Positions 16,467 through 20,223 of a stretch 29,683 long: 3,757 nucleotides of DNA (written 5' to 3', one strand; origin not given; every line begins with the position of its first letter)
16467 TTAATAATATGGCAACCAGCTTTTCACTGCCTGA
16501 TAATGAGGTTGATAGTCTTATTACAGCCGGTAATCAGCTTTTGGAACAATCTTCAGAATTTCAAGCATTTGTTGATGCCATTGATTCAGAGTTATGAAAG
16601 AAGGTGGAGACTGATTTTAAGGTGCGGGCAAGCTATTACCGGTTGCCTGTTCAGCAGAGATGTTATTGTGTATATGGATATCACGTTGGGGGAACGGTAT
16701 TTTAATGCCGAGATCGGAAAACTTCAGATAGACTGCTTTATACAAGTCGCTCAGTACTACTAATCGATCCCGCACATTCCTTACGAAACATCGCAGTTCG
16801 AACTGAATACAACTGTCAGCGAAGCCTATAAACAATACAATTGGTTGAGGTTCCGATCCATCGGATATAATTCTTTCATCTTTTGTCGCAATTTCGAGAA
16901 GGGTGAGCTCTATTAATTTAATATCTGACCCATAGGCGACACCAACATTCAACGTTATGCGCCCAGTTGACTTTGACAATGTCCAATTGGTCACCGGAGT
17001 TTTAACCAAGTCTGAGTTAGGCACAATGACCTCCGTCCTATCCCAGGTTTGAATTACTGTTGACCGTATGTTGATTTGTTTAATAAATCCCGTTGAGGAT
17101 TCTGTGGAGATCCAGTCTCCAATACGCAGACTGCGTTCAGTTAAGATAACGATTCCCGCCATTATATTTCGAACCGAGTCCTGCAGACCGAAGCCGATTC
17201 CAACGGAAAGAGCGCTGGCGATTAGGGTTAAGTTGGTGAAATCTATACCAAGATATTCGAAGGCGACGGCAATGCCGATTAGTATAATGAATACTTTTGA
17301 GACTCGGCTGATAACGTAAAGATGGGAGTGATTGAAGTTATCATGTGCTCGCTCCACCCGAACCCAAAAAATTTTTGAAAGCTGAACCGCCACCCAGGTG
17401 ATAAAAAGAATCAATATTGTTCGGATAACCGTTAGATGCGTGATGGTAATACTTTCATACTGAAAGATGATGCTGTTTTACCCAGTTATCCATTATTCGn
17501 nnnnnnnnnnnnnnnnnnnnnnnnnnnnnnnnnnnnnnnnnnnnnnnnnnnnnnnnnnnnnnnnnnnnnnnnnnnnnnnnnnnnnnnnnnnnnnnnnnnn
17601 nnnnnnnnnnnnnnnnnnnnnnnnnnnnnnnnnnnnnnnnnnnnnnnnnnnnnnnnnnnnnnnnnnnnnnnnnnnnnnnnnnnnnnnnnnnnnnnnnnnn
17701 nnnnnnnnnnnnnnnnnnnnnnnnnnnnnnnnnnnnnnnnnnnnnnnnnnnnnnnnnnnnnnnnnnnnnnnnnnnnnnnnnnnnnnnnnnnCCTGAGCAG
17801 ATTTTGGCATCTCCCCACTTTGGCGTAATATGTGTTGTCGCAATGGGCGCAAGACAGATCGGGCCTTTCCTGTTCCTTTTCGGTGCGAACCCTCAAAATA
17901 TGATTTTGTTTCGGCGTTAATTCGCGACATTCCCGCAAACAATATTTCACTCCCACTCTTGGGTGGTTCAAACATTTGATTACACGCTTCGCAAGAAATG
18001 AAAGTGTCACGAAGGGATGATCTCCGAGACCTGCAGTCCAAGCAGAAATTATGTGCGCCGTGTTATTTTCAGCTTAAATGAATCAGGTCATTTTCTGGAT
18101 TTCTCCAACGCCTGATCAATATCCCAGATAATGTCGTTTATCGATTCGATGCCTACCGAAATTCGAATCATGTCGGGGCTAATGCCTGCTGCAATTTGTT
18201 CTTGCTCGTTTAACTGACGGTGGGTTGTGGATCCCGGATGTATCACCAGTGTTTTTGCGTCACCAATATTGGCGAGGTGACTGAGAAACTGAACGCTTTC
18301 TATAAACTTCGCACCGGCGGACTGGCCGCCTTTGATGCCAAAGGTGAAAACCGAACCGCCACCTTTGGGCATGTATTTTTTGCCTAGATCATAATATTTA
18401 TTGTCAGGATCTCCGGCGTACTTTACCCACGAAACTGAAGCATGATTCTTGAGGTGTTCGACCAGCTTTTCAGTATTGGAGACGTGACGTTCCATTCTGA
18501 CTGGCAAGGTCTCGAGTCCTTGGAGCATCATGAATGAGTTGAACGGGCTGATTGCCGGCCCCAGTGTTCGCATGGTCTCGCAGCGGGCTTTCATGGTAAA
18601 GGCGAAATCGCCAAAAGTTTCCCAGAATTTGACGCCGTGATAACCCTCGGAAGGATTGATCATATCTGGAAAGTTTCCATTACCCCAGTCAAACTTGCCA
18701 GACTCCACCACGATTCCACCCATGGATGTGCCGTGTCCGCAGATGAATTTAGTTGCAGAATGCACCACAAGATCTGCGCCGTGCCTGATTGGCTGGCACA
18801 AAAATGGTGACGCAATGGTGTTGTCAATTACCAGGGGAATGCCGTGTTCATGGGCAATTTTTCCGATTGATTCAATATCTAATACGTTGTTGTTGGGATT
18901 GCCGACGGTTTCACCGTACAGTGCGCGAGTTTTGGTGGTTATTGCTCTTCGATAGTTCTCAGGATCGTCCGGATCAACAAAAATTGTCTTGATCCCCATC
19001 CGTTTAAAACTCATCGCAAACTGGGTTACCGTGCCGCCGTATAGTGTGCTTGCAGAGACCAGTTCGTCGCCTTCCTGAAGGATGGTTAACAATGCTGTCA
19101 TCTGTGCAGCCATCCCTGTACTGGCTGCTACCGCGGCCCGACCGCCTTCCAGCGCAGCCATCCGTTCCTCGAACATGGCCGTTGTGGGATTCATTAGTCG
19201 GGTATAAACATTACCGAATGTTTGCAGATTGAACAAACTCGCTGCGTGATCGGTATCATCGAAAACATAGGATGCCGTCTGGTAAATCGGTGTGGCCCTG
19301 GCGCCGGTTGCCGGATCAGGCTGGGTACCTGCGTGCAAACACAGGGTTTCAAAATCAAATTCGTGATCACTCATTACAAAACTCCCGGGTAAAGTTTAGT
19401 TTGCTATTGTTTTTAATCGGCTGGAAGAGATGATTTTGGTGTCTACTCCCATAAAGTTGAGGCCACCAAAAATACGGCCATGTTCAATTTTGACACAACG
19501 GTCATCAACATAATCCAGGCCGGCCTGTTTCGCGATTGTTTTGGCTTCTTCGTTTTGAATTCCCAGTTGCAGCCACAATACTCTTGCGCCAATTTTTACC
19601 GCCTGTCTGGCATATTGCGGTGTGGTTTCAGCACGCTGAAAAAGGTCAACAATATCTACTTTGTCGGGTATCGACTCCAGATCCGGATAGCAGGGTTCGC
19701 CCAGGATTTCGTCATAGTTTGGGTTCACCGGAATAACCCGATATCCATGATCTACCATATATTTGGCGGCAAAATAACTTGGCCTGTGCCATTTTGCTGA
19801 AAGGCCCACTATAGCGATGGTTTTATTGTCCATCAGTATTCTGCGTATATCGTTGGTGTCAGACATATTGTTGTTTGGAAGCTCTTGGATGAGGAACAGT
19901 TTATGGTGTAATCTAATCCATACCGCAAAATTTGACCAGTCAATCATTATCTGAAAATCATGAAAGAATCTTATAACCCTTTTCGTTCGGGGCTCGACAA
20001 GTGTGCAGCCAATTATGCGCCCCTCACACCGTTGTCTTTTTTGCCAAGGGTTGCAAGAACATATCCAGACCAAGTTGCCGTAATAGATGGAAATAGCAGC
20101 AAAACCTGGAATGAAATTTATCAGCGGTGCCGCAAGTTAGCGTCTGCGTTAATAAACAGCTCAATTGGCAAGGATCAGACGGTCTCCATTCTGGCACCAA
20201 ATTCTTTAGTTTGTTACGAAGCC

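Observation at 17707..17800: Full-length tRNA scaffold remodelled into a self-complementary hairpin that reads as a terminator on the opposite strand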

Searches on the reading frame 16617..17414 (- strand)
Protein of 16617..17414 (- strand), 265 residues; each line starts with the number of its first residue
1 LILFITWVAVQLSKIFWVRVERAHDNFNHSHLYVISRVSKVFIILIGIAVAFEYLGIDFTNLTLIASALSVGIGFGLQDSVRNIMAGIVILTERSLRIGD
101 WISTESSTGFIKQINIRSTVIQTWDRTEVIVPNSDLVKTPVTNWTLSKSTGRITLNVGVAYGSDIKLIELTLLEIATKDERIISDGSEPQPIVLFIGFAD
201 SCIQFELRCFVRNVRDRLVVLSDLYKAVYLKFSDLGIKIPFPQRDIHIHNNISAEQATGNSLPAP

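Call 7: search_protein_families(library=pfam, proteins=[window:16617-17414:-])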
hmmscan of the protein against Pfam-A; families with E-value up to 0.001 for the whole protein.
window:16617-17414:- (265 aa): 3 families
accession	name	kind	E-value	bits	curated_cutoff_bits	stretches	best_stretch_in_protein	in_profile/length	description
PF00924.24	MS_channel_2nd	-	1.1e-22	80.3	20.2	1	79-145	1-67/68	Mechanosensitive ion channel, beta-domain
PF21082.3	MS_channel_3rd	-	6.7e-12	46.1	21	1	153-239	1-88/88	Mechanosensitive ion channel MscS, C-terminal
PF21088.3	MS_channel_1st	-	6.4e-07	29.7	23.1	1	38-78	2-42/42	Mechanosensitive ion channel, transmembrane helices 2/3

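Call 27: find_encoding_contigs(protein=window:16617-17414:-, flank=3000, max_places=10)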
Protein window:16617-17414:- (265 aa): 1 contig read that carries it; 1 place shown.
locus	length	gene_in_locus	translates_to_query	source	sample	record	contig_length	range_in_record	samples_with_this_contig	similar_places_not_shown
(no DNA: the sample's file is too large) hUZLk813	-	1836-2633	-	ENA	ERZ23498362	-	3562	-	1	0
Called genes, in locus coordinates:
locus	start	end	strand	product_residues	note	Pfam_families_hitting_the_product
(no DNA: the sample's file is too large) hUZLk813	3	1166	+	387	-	?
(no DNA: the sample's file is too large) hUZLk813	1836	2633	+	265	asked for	PF21088:MS_channel_1st (weak), PF00924:MS_channel_2nd, PF21082:MS_channel_3rd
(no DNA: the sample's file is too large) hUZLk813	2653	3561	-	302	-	?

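Call 39: find_related_loci(query=window:16617-17414:-, collection=metagenome_contigs, flank=3000)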
Query window:16617-17414:- (265 aa) in metagenome_contigs; peptide patterns used: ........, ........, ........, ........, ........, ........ (x = any residue, [..] = any of these).
197 stretches matched a pattern, but none encodes a relative of the query by tblastn (E <= 1e-3).

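Call 40: find_related_loci(query=window:16617-17414:-, collection=genome_contigs, flank=3000)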
Query window:16617-17414:- (265 aa) in genome_contigs; peptide patterns used: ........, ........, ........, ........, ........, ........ (x = any residue, [..] = any of these).
114 stretches matched a pattern; 1 encode a relative of the query (tblastn E <= 1e-3); 1 distinct loci.
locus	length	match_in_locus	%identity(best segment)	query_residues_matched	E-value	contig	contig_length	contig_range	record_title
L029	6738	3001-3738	39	2-248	5e-55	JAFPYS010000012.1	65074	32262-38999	MAG: Alphaproteobacteria bacterium isolate RGIG1596 Goat_Abomasum.Co__c1745031, whole genome shotgun sequence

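Call 41: find_homologous_proteins(query=window:16617-17414:-, max_evalue=1e-20)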
Query window:16617-17414:- (265 aa): 5301 proteins with E <= 1e-20 among 6482 candidates; the best 120 are listed.
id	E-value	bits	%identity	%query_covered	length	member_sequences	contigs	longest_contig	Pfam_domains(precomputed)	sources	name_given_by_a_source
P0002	2.3e-168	576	100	100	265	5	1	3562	PF21088.3,PF00924.25,PF21082.3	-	-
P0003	1.1e-146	505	87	99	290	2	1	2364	PF21088.3,PF00924.25,PF21082.3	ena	-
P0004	7.9e-108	378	64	98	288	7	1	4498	PF21088.3,PF00924.25,PF21082.3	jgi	jgi:small-conductance mechanosensitive channel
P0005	8.3e-101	355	63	95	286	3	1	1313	PF21088.3,PF00924.25,PF21082.3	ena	-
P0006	1.1e-98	348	62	94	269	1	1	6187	PF00924.25,PF21082.3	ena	-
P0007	3.8e-96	339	61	94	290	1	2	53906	PF21088.3,PF00924.25,PF21082.3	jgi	jgi:small-conductance mechanosensitive channel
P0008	2.3e-94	333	61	92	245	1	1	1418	PF21088.3,PF00924.25,PF21082.3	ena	-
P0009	6.9e-94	332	62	91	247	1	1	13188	PF21088.3,PF00924.25,PF21082.3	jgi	-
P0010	7.0e-88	312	53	97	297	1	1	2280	PF00924.25,PF21082.3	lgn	-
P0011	8.0e-85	302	54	96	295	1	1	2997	PF00924.25,PF21082.3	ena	-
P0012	1.2e-81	292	50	99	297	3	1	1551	PF21088.3,PF00924.25,PF21082.3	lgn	-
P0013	8.0e-81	289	55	88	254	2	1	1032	PF00924.25,PF21082.3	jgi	jgi:small-conductance mechanosensitive channel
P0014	1.5e-80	288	51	94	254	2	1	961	PF00924.25,PF21082.3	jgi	-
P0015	5.2e-79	283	47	100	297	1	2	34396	PF00924.25,PF21082.3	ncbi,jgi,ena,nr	ncbi:MAG: mechanosensitive ion channel [Gammaproteobacteria bacterium]|nr:mechanosensitive ion chann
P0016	1.4e-73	265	46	95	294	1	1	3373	PF00924.25,PF21082.3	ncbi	-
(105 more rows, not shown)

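Call 43: find_encoding_contigs(protein=P0003, flank=3000, max_places=3)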
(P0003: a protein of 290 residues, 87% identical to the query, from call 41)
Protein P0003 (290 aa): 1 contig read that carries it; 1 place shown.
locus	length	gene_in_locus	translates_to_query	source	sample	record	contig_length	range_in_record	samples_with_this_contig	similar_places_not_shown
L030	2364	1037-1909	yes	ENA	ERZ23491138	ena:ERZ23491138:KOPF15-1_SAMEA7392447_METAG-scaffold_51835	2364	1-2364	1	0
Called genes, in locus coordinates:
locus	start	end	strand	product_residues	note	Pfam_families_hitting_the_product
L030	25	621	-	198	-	PF06629:MipA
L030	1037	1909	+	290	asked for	PF21088:MS_channel_1st (weak), PF00924:MS_channel_2nd, PF21082:MS_channel_3rd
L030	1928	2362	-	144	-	?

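Call 44: find_encoding_contigs(protein=P0004, flank=3000, max_places=3)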
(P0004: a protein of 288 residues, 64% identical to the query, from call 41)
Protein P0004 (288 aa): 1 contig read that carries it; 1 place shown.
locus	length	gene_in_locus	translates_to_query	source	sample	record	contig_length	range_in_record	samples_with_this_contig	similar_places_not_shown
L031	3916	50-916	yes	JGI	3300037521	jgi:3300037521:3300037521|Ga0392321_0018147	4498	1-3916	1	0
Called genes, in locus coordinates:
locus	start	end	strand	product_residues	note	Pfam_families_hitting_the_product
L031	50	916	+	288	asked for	PF21088:MS_channel_1st, PF00924:MS_channel_2nd, PF21082:MS_channel_3rd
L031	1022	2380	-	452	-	PF01734:Patatin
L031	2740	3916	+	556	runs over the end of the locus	PF00884:Sulfatase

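Call 45: find_encoding_contigs(protein=P0007, flank=4000, max_places=3)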
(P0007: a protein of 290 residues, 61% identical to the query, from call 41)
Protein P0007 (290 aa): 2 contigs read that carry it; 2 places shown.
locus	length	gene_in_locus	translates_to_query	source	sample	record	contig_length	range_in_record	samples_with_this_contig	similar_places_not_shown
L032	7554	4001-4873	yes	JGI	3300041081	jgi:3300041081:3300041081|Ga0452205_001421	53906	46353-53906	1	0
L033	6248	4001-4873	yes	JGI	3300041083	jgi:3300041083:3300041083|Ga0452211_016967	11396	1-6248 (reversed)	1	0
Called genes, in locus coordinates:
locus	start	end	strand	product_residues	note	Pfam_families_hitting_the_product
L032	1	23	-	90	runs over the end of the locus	PF01740:STAS (weak), PF13466:STAS_2 (weak)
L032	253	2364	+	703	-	PF00158:Sigma54_activat, PF14532:Sigma54_activ_2, PF07728:AAA_5 (weak), PF25601:AAA_lid_14, PF02954:HTH_8 (weak)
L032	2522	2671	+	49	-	-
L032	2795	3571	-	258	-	-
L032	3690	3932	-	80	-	-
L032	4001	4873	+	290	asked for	PF21088:MS_channel_1st (weak), PF00924:MS_channel_2nd, PF21082:MS_channel_3rd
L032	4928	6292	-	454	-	PF01734:Patatin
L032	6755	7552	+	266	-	?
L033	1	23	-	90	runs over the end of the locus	PF01740:STAS (weak), PF13466:STAS_2 (weak)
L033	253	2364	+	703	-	PF00158:Sigma54_activat, PF14532:Sigma54_activ_2, PF07728:AAA_5 (weak), PF25601:AAA_lid_14, PF02954:HTH_8 (weak)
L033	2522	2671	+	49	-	-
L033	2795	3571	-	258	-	-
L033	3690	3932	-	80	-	-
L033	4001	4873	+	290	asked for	PF21088:MS_channel_1st (weak), PF00924:MS_channel_2nd, PF21082:MS_channel_3rd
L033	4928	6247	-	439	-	PF01734:Patatin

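Call 46: find_encoding_contigs(protein=P0009, flank=4000, max_places=3)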
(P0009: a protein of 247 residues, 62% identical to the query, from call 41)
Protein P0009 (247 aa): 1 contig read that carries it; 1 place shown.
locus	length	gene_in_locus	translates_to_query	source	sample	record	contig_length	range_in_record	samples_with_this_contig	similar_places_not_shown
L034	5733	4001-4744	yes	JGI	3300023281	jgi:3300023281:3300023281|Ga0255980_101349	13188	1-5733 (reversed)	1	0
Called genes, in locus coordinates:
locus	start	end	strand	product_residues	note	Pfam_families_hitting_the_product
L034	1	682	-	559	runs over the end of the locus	PF00884:Sulfatase (faint), PF01663:Phosphodiest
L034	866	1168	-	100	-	-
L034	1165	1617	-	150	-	-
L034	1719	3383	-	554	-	PF00884:Sulfatase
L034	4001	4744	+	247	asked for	PF21088:MS_channel_1st (weak), PF00924:MS_channel_2nd, PF21082:MS_channel_3rd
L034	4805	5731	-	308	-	?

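Call 71: list_cluster_members(proteins=[P0002, P0003])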
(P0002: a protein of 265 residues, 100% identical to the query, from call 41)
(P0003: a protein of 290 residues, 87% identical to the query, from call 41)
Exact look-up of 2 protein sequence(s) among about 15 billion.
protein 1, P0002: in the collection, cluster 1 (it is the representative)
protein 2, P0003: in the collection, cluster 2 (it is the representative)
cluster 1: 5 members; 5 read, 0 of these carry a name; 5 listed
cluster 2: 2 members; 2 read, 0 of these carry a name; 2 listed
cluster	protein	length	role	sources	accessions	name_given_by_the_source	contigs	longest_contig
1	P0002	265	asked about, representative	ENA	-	-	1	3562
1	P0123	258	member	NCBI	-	-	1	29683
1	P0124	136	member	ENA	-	-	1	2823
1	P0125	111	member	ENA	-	-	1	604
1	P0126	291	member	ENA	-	-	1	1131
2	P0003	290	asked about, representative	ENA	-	-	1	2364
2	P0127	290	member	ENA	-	-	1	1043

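Call 72: find_encoding_contigs(protein=P0124, flank=3000, max_places=3)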
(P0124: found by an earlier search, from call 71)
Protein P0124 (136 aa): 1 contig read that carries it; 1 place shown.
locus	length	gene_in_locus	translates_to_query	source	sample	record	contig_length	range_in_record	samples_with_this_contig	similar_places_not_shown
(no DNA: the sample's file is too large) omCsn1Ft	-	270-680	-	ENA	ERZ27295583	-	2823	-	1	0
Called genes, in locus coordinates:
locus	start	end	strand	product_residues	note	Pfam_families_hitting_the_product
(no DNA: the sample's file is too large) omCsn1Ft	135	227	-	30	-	-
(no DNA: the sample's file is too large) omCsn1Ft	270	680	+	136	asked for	PF21088:MS_channel_1st (weak), PF00924:MS_channel_2nd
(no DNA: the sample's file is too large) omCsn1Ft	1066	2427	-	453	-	PF01734:Patatin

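Call 73: find_encoding_contigs(protein=P0126, flank=3000, max_places=3)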
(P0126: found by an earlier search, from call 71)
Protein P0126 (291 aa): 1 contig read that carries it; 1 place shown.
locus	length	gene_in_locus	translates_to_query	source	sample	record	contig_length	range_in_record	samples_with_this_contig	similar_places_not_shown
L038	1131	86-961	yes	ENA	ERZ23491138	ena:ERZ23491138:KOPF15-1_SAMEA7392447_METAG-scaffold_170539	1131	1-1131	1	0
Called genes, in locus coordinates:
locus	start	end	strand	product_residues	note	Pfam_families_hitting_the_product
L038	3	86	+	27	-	?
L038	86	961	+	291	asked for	PF21088:MS_channel_1st (weak), PF00924:MS_channel_2nd, PF21082:MS_channel_3rd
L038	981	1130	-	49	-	?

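Call 81: search_protein_families(library=ncbifam, proteins=[window:16617-17414:-], max_evalue=0.001)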
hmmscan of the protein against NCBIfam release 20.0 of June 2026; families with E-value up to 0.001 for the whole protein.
window:16617-17414:- (265 aa): 6 families
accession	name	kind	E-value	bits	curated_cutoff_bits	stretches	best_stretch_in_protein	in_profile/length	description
NF008438.0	PRK11281.1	equivalog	4e-61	207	991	1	32-256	875-1096/1113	mechanosensitive channel MscK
NF008180.0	PRK10929.1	equivalog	6.1e-45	153.5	809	1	31-251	871-1088/1109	miniconductance mechanosensitive channel MscM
NF047602.1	MscsSHelicob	equivalog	3.6e-28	98.7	400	1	33-249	47-259/260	small-conductance mechanosensitive channel MscS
NF007662.0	PRK10334.1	subfamily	9.9e-22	77.5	321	1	36-250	70-279/286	small-conductance mechanosensitive channel MscS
NF047601.1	MscSThanab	equivalog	5.5e-18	65.4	500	1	26-250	55-278/280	small-conductance mechanosensitive channel MscS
NF008542.0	PRK11465.1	equivalog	7.5e-08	31.1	596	1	39-144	517-620/741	mechanosensitive channel protein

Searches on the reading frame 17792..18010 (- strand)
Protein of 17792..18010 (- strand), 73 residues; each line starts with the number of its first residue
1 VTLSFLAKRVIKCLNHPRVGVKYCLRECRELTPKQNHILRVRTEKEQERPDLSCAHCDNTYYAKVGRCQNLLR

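Call 36: find_encoding_contigs(protein=window:17792-18010:-, flank=6000, max_places=10)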
Protein window:17792-18010:- (73 aa): no gene with exactly this product is on record in the collection.

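Call 42: find_homologous_proteins(query=window:17792-18010:-, max_evalue=0.001)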
Query window:17792-18010:- (73 aa): 1 proteins with E <= 0.001 among 1 candidates.
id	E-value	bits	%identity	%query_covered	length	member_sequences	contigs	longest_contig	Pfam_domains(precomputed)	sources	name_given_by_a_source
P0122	2.8e-39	149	100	90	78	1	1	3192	-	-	-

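Call 81: search_protein_families(library=ncbifam, proteins=[window:17792-18010:-], max_evalue=0.001)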
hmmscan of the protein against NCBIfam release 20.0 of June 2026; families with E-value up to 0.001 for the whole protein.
window:17792-18010:- (73 aa): 0 families

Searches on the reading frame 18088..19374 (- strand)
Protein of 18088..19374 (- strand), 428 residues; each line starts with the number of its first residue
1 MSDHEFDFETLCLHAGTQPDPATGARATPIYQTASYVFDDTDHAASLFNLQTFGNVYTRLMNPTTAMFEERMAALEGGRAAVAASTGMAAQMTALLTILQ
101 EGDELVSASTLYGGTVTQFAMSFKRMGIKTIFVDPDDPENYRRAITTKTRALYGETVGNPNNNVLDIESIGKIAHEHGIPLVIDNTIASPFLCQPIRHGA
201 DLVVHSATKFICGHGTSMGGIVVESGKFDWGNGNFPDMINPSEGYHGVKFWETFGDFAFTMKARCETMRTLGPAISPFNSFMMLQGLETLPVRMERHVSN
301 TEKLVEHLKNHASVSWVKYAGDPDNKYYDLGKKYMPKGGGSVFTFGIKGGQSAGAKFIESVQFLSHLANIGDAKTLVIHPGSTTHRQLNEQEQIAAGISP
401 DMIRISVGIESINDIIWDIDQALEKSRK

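Call 7: search_protein_families(library=pfam, proteins=[window:18088-19374:-])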
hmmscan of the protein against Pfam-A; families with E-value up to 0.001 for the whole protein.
window:18088-19374:- (428 aa): 5 families
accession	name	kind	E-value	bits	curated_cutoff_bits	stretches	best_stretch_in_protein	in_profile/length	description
PF01053.26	Cys_Met_Meta_PP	-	3.4e-129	431.2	27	1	9-424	1-381/381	Cys/Met metabolism PLP-dependent enzyme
PF01041.23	DegT_DnrJ_EryC1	-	6.8e-11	42.4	19.8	1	62-185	23-146/360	DegT/DnrJ/EryC1/StrS aminotransferase family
PF01212.27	Beta_elim_lyase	-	1.9e-05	24.6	27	1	62-312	31-269/288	Beta-eliminating lyase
PF00155.27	Aminotran_1_2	-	0.00028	20.6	19.7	1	65-185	44-186/361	Aminotransferase class I and II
PF00266.25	Aminotran_5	-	0.0003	20.3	21.5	1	97-216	83-208/371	Aminotransferase class-V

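Call 28: find_encoding_contigs(protein=window:18088-19374:-, flank=3000, max_places=10)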
Protein window:18088-19374:- (428 aa): 2 contigs read that carry it; 2 places shown.
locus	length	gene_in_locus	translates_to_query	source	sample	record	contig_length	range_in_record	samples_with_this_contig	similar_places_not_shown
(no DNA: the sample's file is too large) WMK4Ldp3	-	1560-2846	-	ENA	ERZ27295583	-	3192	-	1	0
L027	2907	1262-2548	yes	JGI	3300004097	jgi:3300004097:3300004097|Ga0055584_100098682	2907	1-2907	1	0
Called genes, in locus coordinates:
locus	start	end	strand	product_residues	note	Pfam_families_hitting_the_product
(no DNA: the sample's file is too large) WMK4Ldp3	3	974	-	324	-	?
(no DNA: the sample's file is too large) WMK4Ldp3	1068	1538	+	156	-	PF13380:CoA_binding_2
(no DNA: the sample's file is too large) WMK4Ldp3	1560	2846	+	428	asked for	PF01053:Cys_Met_Meta_PP, PF01041:DegT_DnrJ_EryC1, PF01212:Beta_elim_lyase (faint)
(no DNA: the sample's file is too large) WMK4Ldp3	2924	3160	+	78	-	-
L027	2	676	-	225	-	?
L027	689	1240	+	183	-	PF13380:CoA_binding_2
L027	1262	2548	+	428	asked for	PF01053:Cys_Met_Meta_PP, PF01041:DegT_DnrJ_EryC1, PF01212:Beta_elim_lyase (faint)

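Call 35: find_encoding_contigs(protein=L027:2626-2859:+, flank=6000, max_places=10)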
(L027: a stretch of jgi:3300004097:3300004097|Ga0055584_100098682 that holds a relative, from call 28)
Protein L027:2626-2859:+ (78 aa): 1 contig read that carries it; 1 place shown.
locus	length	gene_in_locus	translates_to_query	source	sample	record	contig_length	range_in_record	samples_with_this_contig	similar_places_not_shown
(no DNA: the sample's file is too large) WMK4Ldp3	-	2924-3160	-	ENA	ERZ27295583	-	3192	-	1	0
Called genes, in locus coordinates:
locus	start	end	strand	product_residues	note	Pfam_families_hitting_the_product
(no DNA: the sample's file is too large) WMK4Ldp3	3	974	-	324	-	?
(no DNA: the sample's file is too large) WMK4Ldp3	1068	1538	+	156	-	PF13380:CoA_binding_2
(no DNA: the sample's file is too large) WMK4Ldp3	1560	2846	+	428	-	PF01053:Cys_Met_Meta_PP, PF01041:DegT_DnrJ_EryC1, PF01212:Beta_elim_lyase (faint)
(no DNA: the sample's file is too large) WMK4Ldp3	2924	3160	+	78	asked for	-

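Call 81: search_protein_families(library=ncbifam, proteins=[window:18088-19374:-], max_evalue=0.001)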
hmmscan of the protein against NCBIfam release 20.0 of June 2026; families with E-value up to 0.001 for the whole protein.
window:18088-19374:- (428 aa): 51 families (the best 25 are shown)
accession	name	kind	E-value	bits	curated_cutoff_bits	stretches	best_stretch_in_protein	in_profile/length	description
TIGR01326.1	OAH_OAS_sulfhy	subfamily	9.4e-193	640.6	495.1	1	8-424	2-418/418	O-acetylhomoserine aminocarboxypropyltransferase/cysteine synthase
NF006096.0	PRK08248.1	equivalog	5.4e-190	631.6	726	1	3-427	4-429/431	homocysteine synthase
NF004650.0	PRK05994.1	equivalog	1.2e-189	630.5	667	1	1-425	1-426/427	O-acetylhomoserine aminocarboxypropyltransferase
NF005872.0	PRK07812.1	equivalog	2e-180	600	703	1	4-426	13-435/439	bifunctional o-acetylhomoserine/o-acetylserine sulfhydrylase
NF006004.0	PRK08134.1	equivalog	2.4e-171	570.2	636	1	5-428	6-430/433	O-acetylhomoserine aminocarboxypropyltransferase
NF004757.0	PRK06084.1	equivalog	3.8e-160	533.4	790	1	8-427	3-424/425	bifunctional O-acetylhomoserine aminocarboxypropyltransferase/cysteine synthase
NF004125.0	PRK05613.1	equivalog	1.2e-136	455.7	765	1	5-424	11-435/437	O-acetylhomoserine/O-acetylserine sulfhydrylase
NF005215.0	PRK06702.1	equivalog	7.2e-128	427.2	709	1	9-423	8-422/432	bifunctional O-acetylhomoserine aminocarboxypropyltransferase/cysteine synthase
NF006003.0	PRK08133.1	equivalog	1.7e-113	379.3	522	2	3-226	7-229/396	O-succinylhomoserine sulfhydrylase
TIGR01325.1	O_suc_HS_sulf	equivalog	4.4e-112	374.5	510.05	2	13-226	5-217/380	O-succinylhomoserine sulfhydrylase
TIGR01328.1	met_gam_lyase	equivalog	2.5e-106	355.8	549.7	2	7-223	3-219/391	methionine gamma-lyase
NF005695.0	PRK07503.1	equivalog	1.3e-105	353.4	666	2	2-225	4-227/403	methionine gamma-lyase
NF004876.0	PRK06234.1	subfamily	4e-102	342.2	666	2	7-227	8-230/400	methionine gamma-lyase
NF005263.0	PRK06767.1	equivalog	6.6e-94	315.1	617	2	7-224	5-222/392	methionine gamma-lyase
NF005696.0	PRK07504.1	equivalog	9.9e-91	304.4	675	2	4-228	7-230/397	O-succinylhomoserine sulfhydrylase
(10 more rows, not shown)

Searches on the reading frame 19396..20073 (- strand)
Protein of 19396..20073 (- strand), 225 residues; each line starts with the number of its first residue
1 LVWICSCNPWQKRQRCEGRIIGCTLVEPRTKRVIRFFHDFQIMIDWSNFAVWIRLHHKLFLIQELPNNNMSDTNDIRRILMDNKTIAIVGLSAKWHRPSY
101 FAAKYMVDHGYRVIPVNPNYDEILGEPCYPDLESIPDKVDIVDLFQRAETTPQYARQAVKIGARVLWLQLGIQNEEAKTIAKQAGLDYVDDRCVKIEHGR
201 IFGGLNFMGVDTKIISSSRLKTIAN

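Call 7: search_protein_families(library=pfam, proteins=[window:19396-20073:-])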
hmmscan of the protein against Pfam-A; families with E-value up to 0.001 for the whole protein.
window:19396-20073:- (225 aa): 2 families
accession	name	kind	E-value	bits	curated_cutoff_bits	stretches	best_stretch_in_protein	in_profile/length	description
PF13380.12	CoA_binding_2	-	1.9e-41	141.6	22.8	1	84-198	1-115/116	CoA binding domain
PF02629.25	CoA_binding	-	0.00051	21.2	22.3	1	83-163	3-88/97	CoA binding domain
